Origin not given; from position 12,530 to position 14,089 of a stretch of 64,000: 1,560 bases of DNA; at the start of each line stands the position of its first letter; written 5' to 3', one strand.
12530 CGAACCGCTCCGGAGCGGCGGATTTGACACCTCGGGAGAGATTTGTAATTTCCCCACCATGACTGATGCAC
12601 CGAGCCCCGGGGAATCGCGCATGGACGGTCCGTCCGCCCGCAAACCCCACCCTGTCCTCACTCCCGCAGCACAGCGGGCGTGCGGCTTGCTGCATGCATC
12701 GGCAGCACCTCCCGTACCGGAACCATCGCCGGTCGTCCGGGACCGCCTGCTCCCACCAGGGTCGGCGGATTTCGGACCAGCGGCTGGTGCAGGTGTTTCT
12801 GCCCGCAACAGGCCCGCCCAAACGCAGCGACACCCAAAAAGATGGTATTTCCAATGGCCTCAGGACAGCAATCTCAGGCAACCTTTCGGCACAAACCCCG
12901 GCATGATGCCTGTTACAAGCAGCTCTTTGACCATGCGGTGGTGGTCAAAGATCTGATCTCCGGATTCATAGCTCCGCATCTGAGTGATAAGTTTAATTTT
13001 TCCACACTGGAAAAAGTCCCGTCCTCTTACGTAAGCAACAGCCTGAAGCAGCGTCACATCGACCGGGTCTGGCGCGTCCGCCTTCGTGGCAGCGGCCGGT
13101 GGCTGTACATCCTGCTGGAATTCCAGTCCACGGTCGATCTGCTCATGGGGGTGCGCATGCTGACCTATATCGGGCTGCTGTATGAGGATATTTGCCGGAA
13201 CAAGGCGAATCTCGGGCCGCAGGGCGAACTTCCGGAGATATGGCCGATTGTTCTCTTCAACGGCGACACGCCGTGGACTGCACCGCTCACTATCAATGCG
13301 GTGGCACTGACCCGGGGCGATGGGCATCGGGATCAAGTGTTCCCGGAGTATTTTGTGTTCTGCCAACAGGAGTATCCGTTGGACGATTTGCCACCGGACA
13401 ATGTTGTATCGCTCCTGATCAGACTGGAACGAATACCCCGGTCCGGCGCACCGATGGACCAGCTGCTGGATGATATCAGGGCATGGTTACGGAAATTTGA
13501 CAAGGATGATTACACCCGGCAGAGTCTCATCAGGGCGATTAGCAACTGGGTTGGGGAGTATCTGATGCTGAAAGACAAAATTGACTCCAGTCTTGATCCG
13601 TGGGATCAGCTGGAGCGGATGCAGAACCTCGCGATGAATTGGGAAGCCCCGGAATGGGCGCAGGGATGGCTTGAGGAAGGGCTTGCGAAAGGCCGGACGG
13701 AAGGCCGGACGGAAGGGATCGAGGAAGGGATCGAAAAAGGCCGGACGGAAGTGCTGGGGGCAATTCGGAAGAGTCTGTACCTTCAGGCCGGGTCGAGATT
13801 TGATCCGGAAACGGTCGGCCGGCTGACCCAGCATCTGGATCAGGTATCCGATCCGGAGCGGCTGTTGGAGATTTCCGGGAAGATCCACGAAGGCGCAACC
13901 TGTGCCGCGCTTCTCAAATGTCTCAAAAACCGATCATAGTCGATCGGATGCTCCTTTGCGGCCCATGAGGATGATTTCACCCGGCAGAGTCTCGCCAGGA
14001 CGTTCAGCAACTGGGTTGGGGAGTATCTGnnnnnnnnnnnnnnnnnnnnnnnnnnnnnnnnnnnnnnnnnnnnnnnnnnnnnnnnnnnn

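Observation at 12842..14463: Rpn-family nuclease followed by an in-frame duplication that creates a free-standing copy of its C-terminal domain (candidate dedicated RpnS-like antitoxin)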

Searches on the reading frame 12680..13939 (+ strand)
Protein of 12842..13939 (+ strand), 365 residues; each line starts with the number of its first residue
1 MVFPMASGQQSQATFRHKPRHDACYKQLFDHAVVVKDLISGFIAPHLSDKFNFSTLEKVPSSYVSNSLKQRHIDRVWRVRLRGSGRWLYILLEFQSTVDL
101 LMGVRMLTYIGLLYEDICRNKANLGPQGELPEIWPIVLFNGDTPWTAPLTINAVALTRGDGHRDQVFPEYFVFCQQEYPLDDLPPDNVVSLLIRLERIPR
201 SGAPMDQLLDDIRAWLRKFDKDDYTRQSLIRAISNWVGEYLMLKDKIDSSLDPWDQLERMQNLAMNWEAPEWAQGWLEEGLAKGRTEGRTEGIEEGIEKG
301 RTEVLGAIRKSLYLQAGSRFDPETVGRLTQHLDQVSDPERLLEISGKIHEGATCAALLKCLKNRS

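Call 4: search_protein_families(library=pfam, proteins=[window:12842-13939:+, window:12680-13939:+], max_evalue=0.1)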
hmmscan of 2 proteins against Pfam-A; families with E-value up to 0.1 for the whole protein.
window:12842-13939:+ (365 aa): 2 families
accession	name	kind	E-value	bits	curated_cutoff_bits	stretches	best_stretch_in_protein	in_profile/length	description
PF04754.18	Transposase_31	-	1.1e-20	74.5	21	1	20-218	2-194/203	Putative transposase, YhgA-like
PF09811.14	Yae1_N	-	0.039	14.1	27.5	1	278-300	7-29/39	Essential protein Yae1, N terminal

window:12680-13939:+ (419 aa): 2 families
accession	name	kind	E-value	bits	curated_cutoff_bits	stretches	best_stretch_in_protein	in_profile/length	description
PF04754.18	Transposase_31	-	1.6e-20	74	21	1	74-272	2-194/203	Putative transposase, YhgA-like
PF09811.14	Yae1_N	-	0.046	13.9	27.5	1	332-354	7-29/39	Essential protein Yae1, N terminal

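Call 5: search_protein_families(library=ncbifam, proteins=[window:12842-13939:+], max_evalue=0.1)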
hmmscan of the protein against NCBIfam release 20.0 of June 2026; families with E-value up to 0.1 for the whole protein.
window:12842-13939:+ (365 aa): 7 families
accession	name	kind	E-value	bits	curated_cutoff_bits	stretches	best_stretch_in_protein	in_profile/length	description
TIGR01784.1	T_den_put_tspse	subfamily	3.6e-08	33.6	52.1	1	20-120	1-97/273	Rpn family recombination-promoting nuclease/putative transposase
NF007418.0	PRK09956.1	equivalog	8e-07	28.4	583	1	20-143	9-127/308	ISNCY family transposase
NF007361.0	PRK09857.1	equivalog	9e-07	28.6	583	1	20-110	9-99/292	recombination-promoting nuclease RpnA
NF004270.2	PRK05687.2-1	equivalog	0.00016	21.4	180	1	252-312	30-90/223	flagellar assembly protein FliH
NF004267.1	PRK05687.1-3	equivalog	0.0019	17.4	293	1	278-308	97-127/266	flagellar assembly protein FliH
NF009925.1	PRK13386.1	equivalog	0.0085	15.4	192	1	277-303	55-81/228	flagellar assembly protein FliH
NF004266.1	PRK05687.1-1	equivalog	0.08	12.4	260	0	275-305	56-86/230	flagellar assembly protein FliH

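Call 15: find_homologous_proteins(query=window:12842-13939:+)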
Query window:12842-13939:+ (365 aa): 249 proteins with E <= 0.001 among 2329 candidates; the best 120 are listed.
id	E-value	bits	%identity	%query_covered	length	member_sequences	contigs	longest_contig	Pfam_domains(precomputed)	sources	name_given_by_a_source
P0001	2.2e-234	795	94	99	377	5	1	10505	PF04754.19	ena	-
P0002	1.2e-199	681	83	99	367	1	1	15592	PF04754.19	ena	-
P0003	5.8e-190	649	80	99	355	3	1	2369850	PF04754.19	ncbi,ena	-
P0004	5.2e-168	577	71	99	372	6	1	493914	PF04754.19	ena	-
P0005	3.6e-156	538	69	99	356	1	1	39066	PF04754.19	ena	-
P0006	7.6e-155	533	67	91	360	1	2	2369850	PF04754.19,PF09811.15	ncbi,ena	-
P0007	2.7e-145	502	69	91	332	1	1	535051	PF04754.19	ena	-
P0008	7.0e-141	488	67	91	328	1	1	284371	PF04754.19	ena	-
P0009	4.6e-77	277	46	95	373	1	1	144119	PF04754.19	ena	-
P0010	1.6e-75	272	43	98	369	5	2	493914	PF04754.19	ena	-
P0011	1.3e-59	220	37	92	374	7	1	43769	PF04754.19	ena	-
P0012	5.4e-58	215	39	94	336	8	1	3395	PF04754.19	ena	-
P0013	1.5e-57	213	42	93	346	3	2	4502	PF04754.19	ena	-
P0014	2.0e-54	203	38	94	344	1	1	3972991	PF04754.19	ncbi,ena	-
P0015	3.1e-54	202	38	94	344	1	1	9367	PF04754.19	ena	-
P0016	1.1e-53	201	38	94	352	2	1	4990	PF04754.19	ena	-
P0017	1.8e-53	200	37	94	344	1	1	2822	PF04754.19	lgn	-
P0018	3.6e-53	199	39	93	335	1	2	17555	PF04754.19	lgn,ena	-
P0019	3.0e-52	196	38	91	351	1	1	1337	PF04754.19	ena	-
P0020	6.2e-52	195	39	93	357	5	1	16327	PF04754.19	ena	-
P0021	2.6e-51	193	39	93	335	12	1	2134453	PF04754.19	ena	-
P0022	2.8e-51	193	37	94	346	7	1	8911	PF04754.19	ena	-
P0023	1.2e-50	191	37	88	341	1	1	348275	PF04754.19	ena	-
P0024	1.8e-50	190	39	93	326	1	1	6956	PF04754.19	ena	-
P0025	3.1e-50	189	37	93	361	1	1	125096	PF04754.19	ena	-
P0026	8.8e-50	188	37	94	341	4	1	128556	PF04754.19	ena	-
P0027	1.5e-49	187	36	88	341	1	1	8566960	PF04754.19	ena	-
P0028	2.2e-49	186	38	88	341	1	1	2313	PF04754.19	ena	-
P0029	7.1e-49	185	37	94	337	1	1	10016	PF04754.19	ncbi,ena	-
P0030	2.5e-48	183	39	90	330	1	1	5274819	PF04754.19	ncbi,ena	-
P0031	5.2e-48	182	37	93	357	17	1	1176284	PF04754.19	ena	-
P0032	1.4e-47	180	40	77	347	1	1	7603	PF04754.19,PF14261.12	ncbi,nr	ncbi:MAG TPA: Rpn family recombination-promoting nuclease/putative transposase [Gammaproteobacteria 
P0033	9.5e-47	178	34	94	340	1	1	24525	PF04754.19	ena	-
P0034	1.2e-46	177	36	88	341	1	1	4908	PF04754.19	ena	-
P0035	1.3e-46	177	37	94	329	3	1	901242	PF04754.19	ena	-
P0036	1.3e-46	177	36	88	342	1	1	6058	PF04754.19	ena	-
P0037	1.6e-46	177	37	88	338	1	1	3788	PF04754.19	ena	-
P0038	3.2e-46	176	35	88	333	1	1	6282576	PF04754.19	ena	-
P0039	3.6e-46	176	39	93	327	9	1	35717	PF04754.19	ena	-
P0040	5.3e-46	175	36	78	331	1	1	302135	PF04754.19,PF09811.15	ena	-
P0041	1.9e-45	173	34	88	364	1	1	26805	PF04754.19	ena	-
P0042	3.6e-45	173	36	88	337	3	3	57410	PF04754.19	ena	-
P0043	4.0e-45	172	37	88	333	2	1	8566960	PF04754.19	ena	-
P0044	4.4e-45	172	36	92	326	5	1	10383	PF04754.19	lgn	-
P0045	5.7e-45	172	36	94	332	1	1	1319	PF04754.19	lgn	-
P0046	5.8e-45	172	39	63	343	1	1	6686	PF04754.19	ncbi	-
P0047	6.4e-45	172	38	94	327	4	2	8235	PF04754.19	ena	-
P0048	6.7e-45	172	37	88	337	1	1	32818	PF04754.19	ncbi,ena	-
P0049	6.9e-45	172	34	89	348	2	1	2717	PF04754.19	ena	-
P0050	7.1e-45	172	36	88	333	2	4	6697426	PF04754.19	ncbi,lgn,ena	-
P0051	1.0e-44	171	37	93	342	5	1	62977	PF04754.19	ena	-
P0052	1.1e-44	171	34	75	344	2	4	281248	PF04754.19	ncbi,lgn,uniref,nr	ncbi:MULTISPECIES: Rpn family recombination-promoting nuclease/putative transposase [unclassified Th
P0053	1.4e-44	171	34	93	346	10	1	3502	PF04754.19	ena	-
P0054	1.5e-44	170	38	83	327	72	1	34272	PF04754.19,PF14261.12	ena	-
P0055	2.0e-44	170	36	72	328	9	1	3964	PF04754.19,PF14261.12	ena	-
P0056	2.7e-44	170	35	88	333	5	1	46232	PF04754.19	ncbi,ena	-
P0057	3.4e-44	169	34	94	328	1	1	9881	PF04754.19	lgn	-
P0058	4.4e-44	169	36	88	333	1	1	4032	PF04754.19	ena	-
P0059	4.9e-44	169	32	89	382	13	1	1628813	PF04754.19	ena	-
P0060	6.3e-44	168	37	79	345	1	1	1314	PF04754.19,PF14261.12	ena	-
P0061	7.0e-44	168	35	92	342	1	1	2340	PF04754.19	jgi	jgi:predicted transposase/invertase (TIGR01784 family)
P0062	7.4e-44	168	36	88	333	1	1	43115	PF04754.19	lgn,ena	-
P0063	8.0e-44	168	37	78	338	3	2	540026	PF04754.19,PF14261.12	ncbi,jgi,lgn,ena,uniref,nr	ncbi:Rpn family recombination-promoting nuclease/putative transposase [Pseudomonas sp. MYb185]|unire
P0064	9.5e-44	168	35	94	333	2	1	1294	PF04754.19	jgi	-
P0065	1.3e-43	167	36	88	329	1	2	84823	PF04754.19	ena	-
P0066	2.2e-43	167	33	88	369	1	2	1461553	PF04754.19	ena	-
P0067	4.1e-43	166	37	89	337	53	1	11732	PF04754.19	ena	-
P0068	4.3e-43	166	36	88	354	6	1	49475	PF04754.19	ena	-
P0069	4.8e-43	166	34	94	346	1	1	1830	PF04754.19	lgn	-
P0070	7.2e-43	165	35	93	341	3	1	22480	PF04754.19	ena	-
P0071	1.0e-42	164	32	93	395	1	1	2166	PF04754.19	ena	-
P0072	1.4e-42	164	35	83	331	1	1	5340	PF04754.19,PF14261.12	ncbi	ncbi:Rpn family recombination-promoting nuclease/putative transposase [Endothiovibrio diazotrophicus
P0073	3.6e-42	163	39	78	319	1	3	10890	PF04754.19,PF14261.12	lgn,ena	-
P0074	4.8e-42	162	35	90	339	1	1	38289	PF04754.19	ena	-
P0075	6.2e-42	162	36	88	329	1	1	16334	PF04754.19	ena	-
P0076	6.3e-42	162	35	88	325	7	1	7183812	PF04754.19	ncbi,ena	-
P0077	9.9e-42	161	33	92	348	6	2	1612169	PF04754.19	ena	-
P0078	1.0e-41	161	35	92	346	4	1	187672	PF04754.19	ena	-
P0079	1.2e-41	161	34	92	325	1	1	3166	PF04754.19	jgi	jgi:hypothetical protein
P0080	1.2e-41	161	35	83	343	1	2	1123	PF04754.19,PF14261.12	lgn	-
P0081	6.4e-41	159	39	77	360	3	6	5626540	PF04754.19,PF14261.12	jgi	jgi:hypothetical protein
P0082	7.6e-41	158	35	87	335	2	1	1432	PF04754.19,PF14261.12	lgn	-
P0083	1.0e-40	158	34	88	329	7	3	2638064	PF04754.19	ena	-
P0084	1.1e-40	158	34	88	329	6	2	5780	PF04754.19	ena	-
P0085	1.6e-40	157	36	88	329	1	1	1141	PF04754.19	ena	-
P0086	2.2e-40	157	38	76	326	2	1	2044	PF04754.19,PF14261.12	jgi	-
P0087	2.2e-40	157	33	93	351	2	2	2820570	PF04754.19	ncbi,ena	-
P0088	3.1e-40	156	34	88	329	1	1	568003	PF04754.19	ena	-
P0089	3.5e-40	156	36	93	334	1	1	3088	PF04754.19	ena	-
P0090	4.7e-40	156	34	94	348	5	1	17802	PF04754.19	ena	-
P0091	5.0e-40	156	32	92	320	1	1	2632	PF04754.19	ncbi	-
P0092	5.1e-40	156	35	88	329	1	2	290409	PF04754.19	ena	-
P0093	5.1e-40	156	34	76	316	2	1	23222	PF04754.19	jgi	jgi:hypothetical protein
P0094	6.4e-40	155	35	91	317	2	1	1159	PF04754.19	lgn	-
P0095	7.0e-40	155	35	94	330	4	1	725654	PF04754.19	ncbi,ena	-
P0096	9.1e-40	155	35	92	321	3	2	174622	PF04754.19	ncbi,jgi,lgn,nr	ncbi:MAG TPA: Rpn family recombination-promoting nuclease/putative transposase [Thermoanaerobaculia 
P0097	9.5e-40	155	38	76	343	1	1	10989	PF04754.19,PF14261.12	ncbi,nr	ncbi:MAG: DUF4351 domain-containing protein [Alcaligenaceae bacterium]|nr:DUF4351 domain-containing 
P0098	1.1e-39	154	35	88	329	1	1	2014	PF04754.19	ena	-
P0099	1.2e-39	154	34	93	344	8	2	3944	PF04754.19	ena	-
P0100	1.5e-39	154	38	72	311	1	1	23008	PF04754.19,PF14261.12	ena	-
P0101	3.3e-39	153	36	91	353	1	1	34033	PF04754.19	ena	-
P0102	4.2e-39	153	37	76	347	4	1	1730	PF04754.19,PF14261.12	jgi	jgi:predicted transposase YdaD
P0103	4.5e-39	152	34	92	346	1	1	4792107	PF04754.19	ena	-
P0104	4.8e-39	152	36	78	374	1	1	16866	PF04754.19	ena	-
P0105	5.3e-39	152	34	86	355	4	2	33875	PF04754.19,PF14261.12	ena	-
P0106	6.5e-39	152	35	76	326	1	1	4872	PF04754.19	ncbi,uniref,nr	ncbi:transposase [Thioalkalivibrio denitrificans]|uniref:Transposase n=1 Tax=Thioalkalivibrio denitr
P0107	6.6e-39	152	34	72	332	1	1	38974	PF04754.19,PF14261.12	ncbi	-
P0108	6.7e-39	152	35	88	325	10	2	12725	PF04754.19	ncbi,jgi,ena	-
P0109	7.8e-39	152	38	78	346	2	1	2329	PF04754.19,PF14261.12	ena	-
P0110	8.7e-39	152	33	93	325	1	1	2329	PF04754.19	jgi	jgi:predicted transposase/invertase (TIGR01784 family)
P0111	8.7e-39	152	32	95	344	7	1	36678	PF04754.19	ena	-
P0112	9.5e-39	151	36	81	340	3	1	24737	PF04754.19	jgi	jgi:predicted transposase/invertase (TIGR01784 family)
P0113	1.2e-38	151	34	80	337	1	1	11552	PF04754.19,PF14261.12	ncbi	ncbi:MAG: Rpn family recombination-promoting nuclease/putative transposase [Candidatus Competibacter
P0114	1.2e-38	151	33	78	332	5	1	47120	PF04754.19,PF14261.12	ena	-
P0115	1.7e-38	151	35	73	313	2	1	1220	PF04754.19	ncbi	-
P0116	3.0e-38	150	32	94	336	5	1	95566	PF04754.19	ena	-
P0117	3.5e-38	150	36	88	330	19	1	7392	PF04754.19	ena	-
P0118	3.9e-38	149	37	61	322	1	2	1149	PF04754.19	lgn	-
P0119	5.4e-38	149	32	90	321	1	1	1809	PF04754.19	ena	-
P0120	6.5e-38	149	34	93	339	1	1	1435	PF04754.19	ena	-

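Call 16: search_solved_structures(query=window:12842-13939:+, max_evalue=1, show_alignments=2)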
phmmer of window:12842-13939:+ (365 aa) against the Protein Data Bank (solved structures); distinct sequences matched with E-value up to 1: 4.
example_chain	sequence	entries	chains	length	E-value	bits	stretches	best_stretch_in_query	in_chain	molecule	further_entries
4rhp_A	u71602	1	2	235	0.028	16.5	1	188-267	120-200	Ubiquinone biosynthesis protein COQ9, mitochondrial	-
6dew_A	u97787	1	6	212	0.038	16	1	188-267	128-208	Ubiquinone biosynthesis protein COQ9, mitochondrial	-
6awl_A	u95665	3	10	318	0.048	15.7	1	188-267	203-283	Ubiquinone biosynthesis protein COQ9, mitochondrial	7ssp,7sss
8ts6_A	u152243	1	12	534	0.52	12.3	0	181-242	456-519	Portal protein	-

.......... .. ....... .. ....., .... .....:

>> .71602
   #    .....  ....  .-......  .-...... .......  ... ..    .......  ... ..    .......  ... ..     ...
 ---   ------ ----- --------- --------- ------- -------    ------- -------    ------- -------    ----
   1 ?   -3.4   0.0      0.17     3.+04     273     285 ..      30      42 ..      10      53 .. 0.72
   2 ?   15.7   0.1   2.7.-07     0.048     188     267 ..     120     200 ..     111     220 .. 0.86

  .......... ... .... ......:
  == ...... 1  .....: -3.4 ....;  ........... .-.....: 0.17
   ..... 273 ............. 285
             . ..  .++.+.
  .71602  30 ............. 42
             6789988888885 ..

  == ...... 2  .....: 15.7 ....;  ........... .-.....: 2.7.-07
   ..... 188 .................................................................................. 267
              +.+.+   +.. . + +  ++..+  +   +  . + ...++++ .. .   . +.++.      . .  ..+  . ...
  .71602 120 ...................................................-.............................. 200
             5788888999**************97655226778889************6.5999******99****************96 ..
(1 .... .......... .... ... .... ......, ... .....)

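Call 17: find_encoding_contigs(protein=P0001, flank=5000, max_places=4)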
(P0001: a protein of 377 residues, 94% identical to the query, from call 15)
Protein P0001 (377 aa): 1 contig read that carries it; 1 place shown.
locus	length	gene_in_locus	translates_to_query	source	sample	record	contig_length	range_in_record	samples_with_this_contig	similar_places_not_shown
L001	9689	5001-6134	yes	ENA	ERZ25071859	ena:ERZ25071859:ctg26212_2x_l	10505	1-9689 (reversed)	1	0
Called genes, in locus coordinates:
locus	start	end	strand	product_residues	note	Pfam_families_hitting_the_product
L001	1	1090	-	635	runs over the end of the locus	?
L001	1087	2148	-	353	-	PF10150:RNase_E_G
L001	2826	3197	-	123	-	PF01914:MarC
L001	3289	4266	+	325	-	PF00561:Abhydrolase_1, PF12146:Hydrolase_4, PF12697:Abhydrolase_6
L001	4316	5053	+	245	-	-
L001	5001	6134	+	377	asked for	PF04754:Transposase_31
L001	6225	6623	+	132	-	-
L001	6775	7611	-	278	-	PF00459:Inositol_P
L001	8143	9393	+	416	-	PF00483:NTP_transferase, PF22640:ManC_GMP_beta-helix, PF01050:MannoseP_isomer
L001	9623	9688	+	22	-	?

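Call 18: find_encoding_contigs(protein=P0003, flank=5000, max_places=4)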
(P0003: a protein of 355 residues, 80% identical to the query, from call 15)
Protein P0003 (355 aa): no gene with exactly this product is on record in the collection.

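Call 19: find_encoding_contigs(protein=P0002, flank=5000, max_places=4)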
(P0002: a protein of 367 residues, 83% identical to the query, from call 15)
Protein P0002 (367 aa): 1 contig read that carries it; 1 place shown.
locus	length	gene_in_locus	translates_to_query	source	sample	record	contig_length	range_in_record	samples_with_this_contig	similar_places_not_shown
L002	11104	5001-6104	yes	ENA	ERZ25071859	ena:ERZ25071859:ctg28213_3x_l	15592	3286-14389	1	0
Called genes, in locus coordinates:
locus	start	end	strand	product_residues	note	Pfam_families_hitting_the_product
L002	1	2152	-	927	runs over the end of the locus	PF10150:RNase_E_G, PF20833:RNase_E_G_Thio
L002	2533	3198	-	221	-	PF01914:MarC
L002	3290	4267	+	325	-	PF00561:Abhydrolase_1, PF12146:Hydrolase_4, PF12697:Abhydrolase_6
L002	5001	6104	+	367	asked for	PF04754:Transposase_31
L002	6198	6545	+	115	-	-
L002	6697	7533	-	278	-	PF00459:Inositol_P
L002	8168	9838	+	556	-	PF02811:PHP, PF07733:DNA_pol3_alpha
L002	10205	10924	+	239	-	PF17657:DNA_pol3_finger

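Call 21: find_related_loci(query=window:12842-13939:+, collection=genome_contigs, flank=4000)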
Query window:12842-13939:+ (365 aa) in genome_contigs; peptide patterns used: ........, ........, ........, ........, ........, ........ (x = any residue, [..] = any of these).
28 stretches matched a pattern, but none encodes a relative of the query by tblastn (E <= 1e-3).

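Call 23: find_related_loci(query=A2, collection=genome_contigs, flank=4000)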
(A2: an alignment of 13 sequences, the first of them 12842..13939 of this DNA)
Query A2 (365 aa) in genome_contigs; peptide patterns used: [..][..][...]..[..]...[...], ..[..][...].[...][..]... (x = any residue, [..] = any of these).
111 stretches matched a pattern; 70 encode a relative of the query (tblastn E <= 1e-3); 67 distinct loci.
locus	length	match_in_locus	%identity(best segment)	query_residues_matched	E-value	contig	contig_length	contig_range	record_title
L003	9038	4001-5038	41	19-358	1e-64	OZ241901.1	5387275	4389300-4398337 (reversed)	MAG: Gammaproteobacteria bacterium isolate 65898e9d-28f9-48af-9959-824c109e8cbf genome assembly, chromosome: 1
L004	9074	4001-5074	38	19-358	1e-59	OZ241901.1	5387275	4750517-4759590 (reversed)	MAG: Gammaproteobacteria bacterium isolate 65898e9d-28f9-48af-9959-824c109e8cbf genome assembly, chromosome: 1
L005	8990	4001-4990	38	21-363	7e-58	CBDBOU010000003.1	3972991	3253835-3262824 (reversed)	MAG: Vicinamibacterales bacterium isolate 2866737b-c32a-4dfb-a915-985df9d893ca genome assembly, contig: contig_3, whole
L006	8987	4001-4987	37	22-365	7e-56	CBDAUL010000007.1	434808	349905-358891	MAG: Vicinamibacterales bacterium isolate 3187d3cd-29f7-40f2-88d1-47a6769d9de4 genome assembly, contig: contig_7, whole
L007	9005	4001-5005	36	21-358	6e-56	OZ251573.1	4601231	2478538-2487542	MAG: Spirochaetia bacterium isolate 136ba4c7-3ba6-41ec-ab90-2fabde2105be genome assembly, chromosome: 1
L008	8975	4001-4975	38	16-363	1e-55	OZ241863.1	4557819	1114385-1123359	MAG: Spirochaetia bacterium isolate 5eda55f6-7d73-4064-946f-addbc1f4c2cc genome assembly, chromosome: 1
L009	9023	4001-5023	39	20-358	9e-55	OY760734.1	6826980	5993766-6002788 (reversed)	MAG: Vicinamibacterales bacterium isolate 10b48155-431e-4809-9d43-759f23ff96f9 genome assembly, chromosome: 1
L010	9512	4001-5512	39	22-358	5e-54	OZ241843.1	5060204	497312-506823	MAG: Vicinamibacterales bacterium isolate d728d8a6-ce75-4a6f-b799-faf650d2db42 genome assembly, chromosome: 1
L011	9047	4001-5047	37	15-363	2e-54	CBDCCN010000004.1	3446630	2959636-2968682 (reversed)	MAG: Vicinamibacterales bacterium isolate 1d3aa380-3d16-43da-b993-60d5eb5b4b02 genome assembly, contig: contig_4, whole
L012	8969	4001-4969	38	22-358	8e-54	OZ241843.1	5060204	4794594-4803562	MAG: Vicinamibacterales bacterium isolate d728d8a6-ce75-4a6f-b799-faf650d2db42 genome assembly, chromosome: 1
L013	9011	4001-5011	37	21-363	5e-53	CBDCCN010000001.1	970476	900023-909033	MAG: Vicinamibacterales bacterium isolate 1d3aa380-3d16-43da-b993-60d5eb5b4b02 genome assembly, contig: contig_1, whole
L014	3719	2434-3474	38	17-365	2e-52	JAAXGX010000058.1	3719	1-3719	MAG: Vicinamibacteraceae bacterium isolate Plut_88874 unfiltered_Plut_88874_genomic_contig_781096, whole genome shotgun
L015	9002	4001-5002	38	21-363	1e-51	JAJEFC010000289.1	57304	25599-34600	MAG: Vicinamibacteria bacterium isolate p16x34bins.66 k141_670871, whole genome shotgun sequence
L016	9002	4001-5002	37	21-363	2e-51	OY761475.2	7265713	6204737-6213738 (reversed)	MAG: Vicinamibacterales bacterium isolate 01def6b1-0c8c-435d-859a-076764f3ef92 genome assembly, chromosome: 1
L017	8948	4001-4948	37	21-358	3e-51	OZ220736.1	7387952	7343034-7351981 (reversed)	MAG: Vicinamibacterales bacterium isolate e96e4bd8-36b5-4932-a7c8-d2011ef2eb69 genome assembly, chromosome: 1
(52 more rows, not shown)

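Call 37: find_encoding_contigs(protein=P0004, flank=5000, max_places=3)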
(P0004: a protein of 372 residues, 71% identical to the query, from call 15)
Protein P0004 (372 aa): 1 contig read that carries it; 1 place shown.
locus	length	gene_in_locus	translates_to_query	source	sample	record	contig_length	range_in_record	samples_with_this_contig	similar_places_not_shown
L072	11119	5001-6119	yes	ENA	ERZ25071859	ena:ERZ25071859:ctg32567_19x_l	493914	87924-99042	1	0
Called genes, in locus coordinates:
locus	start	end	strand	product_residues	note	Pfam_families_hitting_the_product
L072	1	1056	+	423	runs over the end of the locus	PF00109:ketoacyl-synt, PF00108:Thiolase_N (faint), PF02801:Ketoacyl-synt_C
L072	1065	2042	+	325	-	PF02618:YceG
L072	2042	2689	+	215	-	PF01694:Rhomboid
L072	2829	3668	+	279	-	PF06426:SATase_N, PF14602:Hexapep_2 (faint), PF00132:Hexapep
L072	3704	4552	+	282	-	-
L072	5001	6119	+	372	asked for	PF04754:Transposase_31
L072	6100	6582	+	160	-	-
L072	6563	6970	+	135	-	-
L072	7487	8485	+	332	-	PF02608:Bmp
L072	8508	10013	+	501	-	PF00005:ABC_tran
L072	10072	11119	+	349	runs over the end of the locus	PF02653:BPD_transp_2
